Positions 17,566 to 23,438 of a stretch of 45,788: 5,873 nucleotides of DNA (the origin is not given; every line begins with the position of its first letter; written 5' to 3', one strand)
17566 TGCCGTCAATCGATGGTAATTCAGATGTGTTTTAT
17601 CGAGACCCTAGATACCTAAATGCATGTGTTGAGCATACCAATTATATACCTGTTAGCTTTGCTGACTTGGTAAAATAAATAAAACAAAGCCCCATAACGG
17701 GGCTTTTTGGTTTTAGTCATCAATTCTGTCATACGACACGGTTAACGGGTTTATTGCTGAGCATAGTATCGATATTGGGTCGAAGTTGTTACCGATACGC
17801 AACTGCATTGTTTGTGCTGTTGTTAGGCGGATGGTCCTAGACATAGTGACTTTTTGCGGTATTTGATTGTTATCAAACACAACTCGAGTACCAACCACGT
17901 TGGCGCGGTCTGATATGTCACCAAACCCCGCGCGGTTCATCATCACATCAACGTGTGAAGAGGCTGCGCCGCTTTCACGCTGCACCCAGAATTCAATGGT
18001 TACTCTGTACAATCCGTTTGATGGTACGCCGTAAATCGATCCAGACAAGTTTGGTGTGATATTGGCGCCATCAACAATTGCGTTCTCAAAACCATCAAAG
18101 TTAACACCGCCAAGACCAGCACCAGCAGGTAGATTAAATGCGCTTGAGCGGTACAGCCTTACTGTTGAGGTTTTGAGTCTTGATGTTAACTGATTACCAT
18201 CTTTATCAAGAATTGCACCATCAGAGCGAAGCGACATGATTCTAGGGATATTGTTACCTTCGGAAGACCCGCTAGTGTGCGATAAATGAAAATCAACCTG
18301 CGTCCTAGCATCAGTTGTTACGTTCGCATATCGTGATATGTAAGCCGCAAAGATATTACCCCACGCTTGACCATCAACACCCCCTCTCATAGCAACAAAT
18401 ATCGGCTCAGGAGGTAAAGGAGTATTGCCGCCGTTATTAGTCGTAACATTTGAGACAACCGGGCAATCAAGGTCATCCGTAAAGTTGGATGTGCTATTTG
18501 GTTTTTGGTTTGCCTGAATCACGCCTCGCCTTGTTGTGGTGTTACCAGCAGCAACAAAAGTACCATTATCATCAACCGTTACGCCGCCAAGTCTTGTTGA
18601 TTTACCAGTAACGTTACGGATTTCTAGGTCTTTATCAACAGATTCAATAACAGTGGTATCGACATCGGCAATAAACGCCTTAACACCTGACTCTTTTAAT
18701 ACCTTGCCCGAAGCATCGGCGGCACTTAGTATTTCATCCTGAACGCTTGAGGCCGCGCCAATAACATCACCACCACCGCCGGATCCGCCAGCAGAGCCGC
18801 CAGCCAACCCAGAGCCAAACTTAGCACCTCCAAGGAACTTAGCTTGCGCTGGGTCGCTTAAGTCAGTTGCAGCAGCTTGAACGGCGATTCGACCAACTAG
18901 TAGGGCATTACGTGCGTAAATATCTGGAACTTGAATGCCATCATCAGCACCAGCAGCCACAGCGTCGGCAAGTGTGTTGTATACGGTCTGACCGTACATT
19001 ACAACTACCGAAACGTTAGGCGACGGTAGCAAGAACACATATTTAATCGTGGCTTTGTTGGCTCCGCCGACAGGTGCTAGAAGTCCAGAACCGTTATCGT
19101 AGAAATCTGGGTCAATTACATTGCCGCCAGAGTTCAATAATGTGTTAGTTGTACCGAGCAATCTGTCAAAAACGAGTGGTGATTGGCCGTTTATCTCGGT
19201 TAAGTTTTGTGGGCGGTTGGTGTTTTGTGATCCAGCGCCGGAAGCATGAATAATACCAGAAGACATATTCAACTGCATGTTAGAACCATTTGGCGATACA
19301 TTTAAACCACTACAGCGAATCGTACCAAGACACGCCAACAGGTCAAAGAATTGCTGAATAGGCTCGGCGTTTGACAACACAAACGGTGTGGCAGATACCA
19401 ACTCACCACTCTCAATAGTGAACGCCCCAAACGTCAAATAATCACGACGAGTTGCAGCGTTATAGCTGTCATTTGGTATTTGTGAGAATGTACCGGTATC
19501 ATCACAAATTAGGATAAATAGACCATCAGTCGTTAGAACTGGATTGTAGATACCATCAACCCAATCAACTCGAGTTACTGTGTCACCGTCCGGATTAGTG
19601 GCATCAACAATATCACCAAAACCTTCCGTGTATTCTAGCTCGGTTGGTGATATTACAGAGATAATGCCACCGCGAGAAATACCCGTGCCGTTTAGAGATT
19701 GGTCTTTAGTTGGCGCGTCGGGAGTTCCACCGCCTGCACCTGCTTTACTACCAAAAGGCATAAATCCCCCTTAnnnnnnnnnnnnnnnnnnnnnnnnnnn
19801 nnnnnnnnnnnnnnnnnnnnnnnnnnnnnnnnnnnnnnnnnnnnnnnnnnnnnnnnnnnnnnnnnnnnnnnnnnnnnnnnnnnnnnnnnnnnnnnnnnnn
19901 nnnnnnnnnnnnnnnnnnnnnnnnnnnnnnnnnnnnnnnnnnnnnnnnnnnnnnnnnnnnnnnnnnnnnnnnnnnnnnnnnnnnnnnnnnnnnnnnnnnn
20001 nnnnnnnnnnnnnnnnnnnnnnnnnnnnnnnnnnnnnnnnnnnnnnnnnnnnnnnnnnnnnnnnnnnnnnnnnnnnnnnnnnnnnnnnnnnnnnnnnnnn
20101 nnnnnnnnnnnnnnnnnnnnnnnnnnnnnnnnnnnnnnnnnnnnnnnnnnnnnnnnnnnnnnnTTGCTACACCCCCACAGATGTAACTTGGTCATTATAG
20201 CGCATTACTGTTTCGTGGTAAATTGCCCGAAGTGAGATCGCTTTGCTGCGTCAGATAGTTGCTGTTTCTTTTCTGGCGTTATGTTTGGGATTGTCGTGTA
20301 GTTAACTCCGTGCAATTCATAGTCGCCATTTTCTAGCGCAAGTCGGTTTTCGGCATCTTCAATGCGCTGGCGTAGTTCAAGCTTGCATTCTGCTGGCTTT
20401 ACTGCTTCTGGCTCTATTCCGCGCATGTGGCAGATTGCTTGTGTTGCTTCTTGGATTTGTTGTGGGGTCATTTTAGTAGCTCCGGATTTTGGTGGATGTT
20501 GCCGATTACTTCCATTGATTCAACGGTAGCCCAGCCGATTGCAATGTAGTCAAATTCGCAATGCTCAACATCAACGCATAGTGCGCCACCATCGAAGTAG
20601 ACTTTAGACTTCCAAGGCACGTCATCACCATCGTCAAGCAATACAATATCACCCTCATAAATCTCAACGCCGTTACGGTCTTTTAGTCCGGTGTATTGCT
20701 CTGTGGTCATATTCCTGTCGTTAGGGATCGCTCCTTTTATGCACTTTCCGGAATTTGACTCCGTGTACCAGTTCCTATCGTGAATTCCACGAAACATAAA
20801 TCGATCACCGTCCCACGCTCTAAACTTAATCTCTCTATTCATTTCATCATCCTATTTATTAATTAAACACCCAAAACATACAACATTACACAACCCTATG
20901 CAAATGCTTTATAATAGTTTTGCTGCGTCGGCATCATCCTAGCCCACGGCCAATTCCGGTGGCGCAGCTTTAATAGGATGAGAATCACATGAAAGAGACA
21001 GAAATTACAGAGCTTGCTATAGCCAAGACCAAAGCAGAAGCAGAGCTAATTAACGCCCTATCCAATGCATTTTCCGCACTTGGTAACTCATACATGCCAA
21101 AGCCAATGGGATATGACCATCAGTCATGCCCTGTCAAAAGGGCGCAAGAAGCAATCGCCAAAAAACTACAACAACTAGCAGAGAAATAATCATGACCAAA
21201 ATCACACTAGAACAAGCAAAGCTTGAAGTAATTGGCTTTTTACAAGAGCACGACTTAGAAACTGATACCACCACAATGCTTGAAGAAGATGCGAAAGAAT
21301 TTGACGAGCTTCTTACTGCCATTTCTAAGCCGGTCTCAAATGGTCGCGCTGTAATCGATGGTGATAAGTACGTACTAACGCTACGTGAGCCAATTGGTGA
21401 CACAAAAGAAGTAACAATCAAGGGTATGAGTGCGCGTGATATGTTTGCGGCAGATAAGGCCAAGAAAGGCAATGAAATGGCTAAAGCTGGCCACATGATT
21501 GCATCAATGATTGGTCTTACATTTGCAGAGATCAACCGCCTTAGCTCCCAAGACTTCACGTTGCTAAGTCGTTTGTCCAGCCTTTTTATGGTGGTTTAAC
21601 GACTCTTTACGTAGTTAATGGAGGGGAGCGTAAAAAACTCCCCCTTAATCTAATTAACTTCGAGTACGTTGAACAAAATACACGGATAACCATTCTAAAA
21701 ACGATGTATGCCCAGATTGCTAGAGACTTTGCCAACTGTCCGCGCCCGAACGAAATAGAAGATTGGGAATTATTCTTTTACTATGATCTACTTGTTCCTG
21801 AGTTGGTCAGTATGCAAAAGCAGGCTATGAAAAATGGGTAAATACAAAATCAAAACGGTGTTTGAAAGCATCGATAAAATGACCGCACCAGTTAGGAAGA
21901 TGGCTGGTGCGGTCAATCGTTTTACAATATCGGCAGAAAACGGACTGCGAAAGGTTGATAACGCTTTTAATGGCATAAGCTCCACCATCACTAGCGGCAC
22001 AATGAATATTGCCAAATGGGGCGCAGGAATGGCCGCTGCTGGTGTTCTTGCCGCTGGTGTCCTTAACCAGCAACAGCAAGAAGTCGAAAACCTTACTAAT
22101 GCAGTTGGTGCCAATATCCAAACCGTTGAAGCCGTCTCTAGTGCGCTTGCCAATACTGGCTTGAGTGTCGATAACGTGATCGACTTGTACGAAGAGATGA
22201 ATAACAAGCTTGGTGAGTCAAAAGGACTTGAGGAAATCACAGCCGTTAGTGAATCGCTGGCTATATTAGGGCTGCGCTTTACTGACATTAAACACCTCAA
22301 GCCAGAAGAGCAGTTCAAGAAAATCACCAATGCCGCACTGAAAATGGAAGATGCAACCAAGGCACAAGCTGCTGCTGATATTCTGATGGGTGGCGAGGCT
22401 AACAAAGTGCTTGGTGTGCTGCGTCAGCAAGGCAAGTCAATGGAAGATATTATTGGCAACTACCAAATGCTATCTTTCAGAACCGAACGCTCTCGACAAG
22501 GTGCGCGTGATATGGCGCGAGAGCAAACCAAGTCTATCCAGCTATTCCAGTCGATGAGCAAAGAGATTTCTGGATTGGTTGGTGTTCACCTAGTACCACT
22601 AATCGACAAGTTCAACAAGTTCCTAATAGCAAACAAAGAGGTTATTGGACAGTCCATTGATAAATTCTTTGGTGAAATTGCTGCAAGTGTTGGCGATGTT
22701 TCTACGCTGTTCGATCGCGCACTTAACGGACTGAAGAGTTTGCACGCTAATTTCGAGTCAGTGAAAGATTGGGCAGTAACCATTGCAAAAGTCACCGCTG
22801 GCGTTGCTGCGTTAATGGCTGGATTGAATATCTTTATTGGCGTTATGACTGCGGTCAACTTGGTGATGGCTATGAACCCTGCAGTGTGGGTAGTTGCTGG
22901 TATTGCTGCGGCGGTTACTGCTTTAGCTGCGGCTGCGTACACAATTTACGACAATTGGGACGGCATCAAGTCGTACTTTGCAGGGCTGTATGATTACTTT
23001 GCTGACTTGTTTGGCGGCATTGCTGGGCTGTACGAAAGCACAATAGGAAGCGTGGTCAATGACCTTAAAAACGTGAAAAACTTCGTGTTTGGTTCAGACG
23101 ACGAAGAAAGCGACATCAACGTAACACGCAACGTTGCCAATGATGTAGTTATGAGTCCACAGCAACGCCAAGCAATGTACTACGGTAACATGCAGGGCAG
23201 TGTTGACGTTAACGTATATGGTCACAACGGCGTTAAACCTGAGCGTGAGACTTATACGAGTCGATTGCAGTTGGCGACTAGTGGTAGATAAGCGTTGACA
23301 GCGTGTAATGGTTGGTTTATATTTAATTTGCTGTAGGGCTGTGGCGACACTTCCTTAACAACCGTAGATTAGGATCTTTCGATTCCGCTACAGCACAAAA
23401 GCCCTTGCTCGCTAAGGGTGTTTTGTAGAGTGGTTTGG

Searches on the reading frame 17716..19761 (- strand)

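Call 60: search_protein_families(library=pfam, proteins=[window:17716-19761:-], max_evalue=0.001)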
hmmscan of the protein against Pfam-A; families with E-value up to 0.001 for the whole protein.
window:17716-19761:- (682 aa): 0 families

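Call 62: search_protein_families(library=phrogs, proteins=[window:17716-19761:-], max_evalue=0.00001)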
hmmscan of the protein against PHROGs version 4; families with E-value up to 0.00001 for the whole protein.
window:17716-19761:- (682 aa): 1 family
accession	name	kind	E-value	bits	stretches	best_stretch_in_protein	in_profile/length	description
phrog_16641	-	tail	2e-23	83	1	26-323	440-744/1296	tail fiber protein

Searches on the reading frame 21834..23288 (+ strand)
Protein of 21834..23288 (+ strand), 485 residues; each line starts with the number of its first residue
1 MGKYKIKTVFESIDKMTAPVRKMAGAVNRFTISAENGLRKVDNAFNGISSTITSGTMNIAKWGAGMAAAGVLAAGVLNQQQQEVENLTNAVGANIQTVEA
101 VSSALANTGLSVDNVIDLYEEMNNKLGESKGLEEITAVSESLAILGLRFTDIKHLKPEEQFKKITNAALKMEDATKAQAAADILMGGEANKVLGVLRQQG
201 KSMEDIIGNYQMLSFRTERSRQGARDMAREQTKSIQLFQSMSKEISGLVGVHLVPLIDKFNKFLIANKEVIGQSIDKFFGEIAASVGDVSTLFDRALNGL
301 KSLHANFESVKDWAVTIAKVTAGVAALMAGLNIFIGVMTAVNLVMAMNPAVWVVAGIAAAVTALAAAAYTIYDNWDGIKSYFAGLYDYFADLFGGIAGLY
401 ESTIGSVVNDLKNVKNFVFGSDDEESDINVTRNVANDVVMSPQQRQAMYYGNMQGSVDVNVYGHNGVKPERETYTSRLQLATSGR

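Call 62: search_protein_families(library=phrogs, proteins=[window:21834-23288:+], max_evalue=0.00001)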
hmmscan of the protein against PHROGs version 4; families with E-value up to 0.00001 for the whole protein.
window:21834-23288:+ (485 aa): 13 families
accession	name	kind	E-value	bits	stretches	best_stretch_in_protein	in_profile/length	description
phrog_3654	-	unknown function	6.1e-63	214.7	1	46-427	120-490/577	-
phrog_28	-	tail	2.2e-16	60.6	1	252-408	583-701/1228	tail length tape measure protein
phrog_8125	-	tail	4.4e-15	56.7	1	6-420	20-418/578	tail length tape measure protein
phrog_8462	-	tail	3.8e-14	53.4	1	44-415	38-372/672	tail length tape measure protein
phrog_991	-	tail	1.6e-11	43.6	1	14-413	223-719/1966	tail length tape measure protein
phrog_12278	-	tail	2.2e-11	44.7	1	35-420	20-361/448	tail fiber protein/ lysozyme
phrog_9570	-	tail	6.6e-10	39.5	1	15-445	29-435/689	tail length tape measure protein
phrog_58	-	tail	7.3e-10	38.8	1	30-406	322-675/1544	tail length tape measure protein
phrog_9388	-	unknown function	2.7e-09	37.3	1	36-361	19-311/615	-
phrog_4200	-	tail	4.9e-08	32.9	1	320-420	178-282/732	tail length tape measure protein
phrog_9483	-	tail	2.3e-07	30.7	1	35-335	19-326/657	tail length tape measure protein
phrog_1272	-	tail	5.1e-07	28.8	1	101-415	389-720/1606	tail length tape measure protein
phrog_971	-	lysis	9.6e-06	25.5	1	167-419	325-597/1338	endolysin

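Call 66: find_homologous_proteins(query=window:21834-23288:+, max_evalue=1e-30)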
Query window:21834-23288:+ (485 aa): 136 proteins with E <= 1e-30 among 8000 candidates; the best 120 are listed.
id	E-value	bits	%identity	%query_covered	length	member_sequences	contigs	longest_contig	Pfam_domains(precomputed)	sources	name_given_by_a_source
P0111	0.0e+0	1040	100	100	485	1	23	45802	-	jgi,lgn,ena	jgi:hypothetical protein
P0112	2.9e-217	740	69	100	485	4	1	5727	-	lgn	-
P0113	6.6e-196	670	65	100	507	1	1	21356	PF26039.2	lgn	-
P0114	3.4e-194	664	65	100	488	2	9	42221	-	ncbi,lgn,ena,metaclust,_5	metaclust:\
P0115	4.8e-193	660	63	100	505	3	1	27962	-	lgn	-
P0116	4.8e-186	637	61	100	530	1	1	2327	-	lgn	-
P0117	9.3e-149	514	51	100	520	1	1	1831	-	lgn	-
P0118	1.7e-141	490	49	100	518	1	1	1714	-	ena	-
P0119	2.2e-140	487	47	99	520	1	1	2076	PF26039.2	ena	-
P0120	4.9e-137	476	47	99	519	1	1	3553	PF26039.2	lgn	-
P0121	3.5e-133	463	43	99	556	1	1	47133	PF26039.2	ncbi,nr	ncbi:TMhelix containing protein [Vibrio phage 1.246.O._10N.261.54.E10]|nr:TMhelix containing protein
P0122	2.3e-132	460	46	99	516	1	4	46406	PF26039.2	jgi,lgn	jgi:hypothetical protein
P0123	3.9e-132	459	46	99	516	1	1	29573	-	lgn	-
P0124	1.0e-131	458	48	99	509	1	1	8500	PF26039.2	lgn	-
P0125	1.5e-131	458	47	99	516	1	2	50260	PF26039.2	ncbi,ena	-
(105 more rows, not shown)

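Call 67: find_encoding_contigs(protein=P0115, flank=3000, max_places=3)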
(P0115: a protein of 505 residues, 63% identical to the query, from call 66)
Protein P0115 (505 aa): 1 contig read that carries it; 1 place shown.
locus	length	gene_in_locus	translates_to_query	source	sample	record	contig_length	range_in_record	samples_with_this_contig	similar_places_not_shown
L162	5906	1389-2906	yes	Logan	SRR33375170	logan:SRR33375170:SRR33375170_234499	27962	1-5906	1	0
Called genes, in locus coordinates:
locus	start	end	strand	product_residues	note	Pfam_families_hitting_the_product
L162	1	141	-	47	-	?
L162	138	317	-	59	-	-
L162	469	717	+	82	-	-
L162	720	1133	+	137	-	PF10109:Phage_TAC_7 (weak)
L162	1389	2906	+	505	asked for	-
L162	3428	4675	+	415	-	PF07157:DNA_circ_N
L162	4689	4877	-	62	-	-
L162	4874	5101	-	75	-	-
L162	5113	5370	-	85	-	-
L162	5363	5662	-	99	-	-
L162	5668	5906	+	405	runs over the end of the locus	PF22255:Gp44-like_2nd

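Call 68: find_encoding_contigs(protein=P0116, flank=3000, max_places=3)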
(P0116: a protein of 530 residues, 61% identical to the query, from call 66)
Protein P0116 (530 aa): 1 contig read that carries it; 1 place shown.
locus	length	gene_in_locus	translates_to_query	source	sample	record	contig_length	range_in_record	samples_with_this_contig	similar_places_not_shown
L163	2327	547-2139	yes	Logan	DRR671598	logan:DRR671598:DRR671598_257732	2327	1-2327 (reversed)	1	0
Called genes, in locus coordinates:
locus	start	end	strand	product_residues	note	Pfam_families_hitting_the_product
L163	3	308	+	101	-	?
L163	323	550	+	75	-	-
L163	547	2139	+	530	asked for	-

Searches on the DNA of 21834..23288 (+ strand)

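Call 89: search_dna_similar(query=L162:2907-3427:+, collection=phages, mode=distant, max_rows=20, max_evalue=0.001)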
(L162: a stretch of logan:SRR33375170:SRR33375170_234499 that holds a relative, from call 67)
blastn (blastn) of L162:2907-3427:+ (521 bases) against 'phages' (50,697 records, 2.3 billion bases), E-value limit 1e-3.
Records with a match: 2; places in all: 2; records where one place covers at least 80% of the query: 0.
Best place of each record, by identity: 80-90% 2.
By first word of the organism name: Vibrio 1; Erwinia 1.
By host as written in the record: Vibrio harveyi MM46 1; Erwinia amylovora 1.
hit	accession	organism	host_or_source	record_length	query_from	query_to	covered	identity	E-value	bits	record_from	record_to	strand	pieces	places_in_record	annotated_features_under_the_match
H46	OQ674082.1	Vibrio phage vB_VhaS_MAG7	Vibrio harveyi MM46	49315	43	98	11%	87.5%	1e-8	67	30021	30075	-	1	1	none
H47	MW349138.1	Erwinia phage pEa_SNUABM_27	Erwinia amylovora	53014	60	98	7%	89.7%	8e-5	54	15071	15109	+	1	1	none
